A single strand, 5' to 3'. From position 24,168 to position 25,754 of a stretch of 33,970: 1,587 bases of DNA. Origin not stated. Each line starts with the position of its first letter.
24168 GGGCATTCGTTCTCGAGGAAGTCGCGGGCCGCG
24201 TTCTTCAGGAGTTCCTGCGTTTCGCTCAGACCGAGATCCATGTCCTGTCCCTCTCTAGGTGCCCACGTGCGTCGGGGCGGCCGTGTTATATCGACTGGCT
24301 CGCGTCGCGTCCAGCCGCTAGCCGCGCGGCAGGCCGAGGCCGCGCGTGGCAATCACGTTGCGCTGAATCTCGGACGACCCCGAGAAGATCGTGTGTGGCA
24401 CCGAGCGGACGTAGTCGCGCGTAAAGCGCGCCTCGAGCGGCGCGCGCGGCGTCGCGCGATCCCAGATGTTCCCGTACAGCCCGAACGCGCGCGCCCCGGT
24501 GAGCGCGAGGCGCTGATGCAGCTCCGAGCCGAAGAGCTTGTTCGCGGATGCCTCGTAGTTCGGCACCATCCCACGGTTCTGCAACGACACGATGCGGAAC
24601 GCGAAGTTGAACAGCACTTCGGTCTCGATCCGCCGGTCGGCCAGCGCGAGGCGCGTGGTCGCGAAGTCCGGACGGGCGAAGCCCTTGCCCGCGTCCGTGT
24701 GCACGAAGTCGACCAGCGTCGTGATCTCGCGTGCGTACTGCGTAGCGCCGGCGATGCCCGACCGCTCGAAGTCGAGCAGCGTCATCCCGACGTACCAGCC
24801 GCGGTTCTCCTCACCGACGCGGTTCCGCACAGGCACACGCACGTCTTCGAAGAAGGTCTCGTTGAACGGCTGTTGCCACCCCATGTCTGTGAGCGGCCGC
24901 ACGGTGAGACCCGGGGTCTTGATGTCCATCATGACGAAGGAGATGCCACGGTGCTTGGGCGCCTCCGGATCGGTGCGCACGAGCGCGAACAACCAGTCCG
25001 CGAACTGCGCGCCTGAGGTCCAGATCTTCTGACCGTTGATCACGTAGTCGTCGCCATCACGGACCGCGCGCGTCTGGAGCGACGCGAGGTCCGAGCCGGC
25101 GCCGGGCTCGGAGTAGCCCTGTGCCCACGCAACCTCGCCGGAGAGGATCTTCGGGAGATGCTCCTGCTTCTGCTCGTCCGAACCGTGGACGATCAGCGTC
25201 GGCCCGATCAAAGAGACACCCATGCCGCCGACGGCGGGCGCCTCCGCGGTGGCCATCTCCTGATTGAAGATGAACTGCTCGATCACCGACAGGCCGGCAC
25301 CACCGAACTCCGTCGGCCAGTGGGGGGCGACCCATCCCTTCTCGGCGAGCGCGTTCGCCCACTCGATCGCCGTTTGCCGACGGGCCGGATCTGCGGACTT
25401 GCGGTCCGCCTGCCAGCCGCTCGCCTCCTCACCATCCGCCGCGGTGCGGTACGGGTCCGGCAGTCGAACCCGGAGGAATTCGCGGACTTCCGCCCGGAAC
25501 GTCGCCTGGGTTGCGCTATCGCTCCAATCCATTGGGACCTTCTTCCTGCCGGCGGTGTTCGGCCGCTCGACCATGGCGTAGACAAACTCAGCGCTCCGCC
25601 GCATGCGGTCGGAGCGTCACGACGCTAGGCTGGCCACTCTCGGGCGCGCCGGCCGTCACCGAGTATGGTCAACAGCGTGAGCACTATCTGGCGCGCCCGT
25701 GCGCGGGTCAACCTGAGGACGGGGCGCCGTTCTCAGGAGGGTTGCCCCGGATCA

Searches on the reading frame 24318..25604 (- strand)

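Call 37: search_protein_families(library=pfam, proteins=[window:24318-25604:-], max_evalue=0.00001)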
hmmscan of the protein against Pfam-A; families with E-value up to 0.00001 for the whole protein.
window:24318-25604:- (428 aa): 3 families
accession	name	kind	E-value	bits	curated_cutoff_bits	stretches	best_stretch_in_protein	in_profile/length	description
PF02770.24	Acyl-CoA_dh_M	-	4e-22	78.6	33.3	1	161-255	1-97/97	Acyl-CoA dehydrogenase, middle domain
PF02771.21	Acyl-CoA_dh_N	-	1.8e-18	67.4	22.9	1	31-157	2-113/113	Acyl-CoA dehydrogenase, N-terminal domain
PF00441.29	Acyl-CoA_dh_1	-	9.2e-17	62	22.4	1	267-422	1-149/150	Acyl-CoA dehydrogenase, C-terminal domain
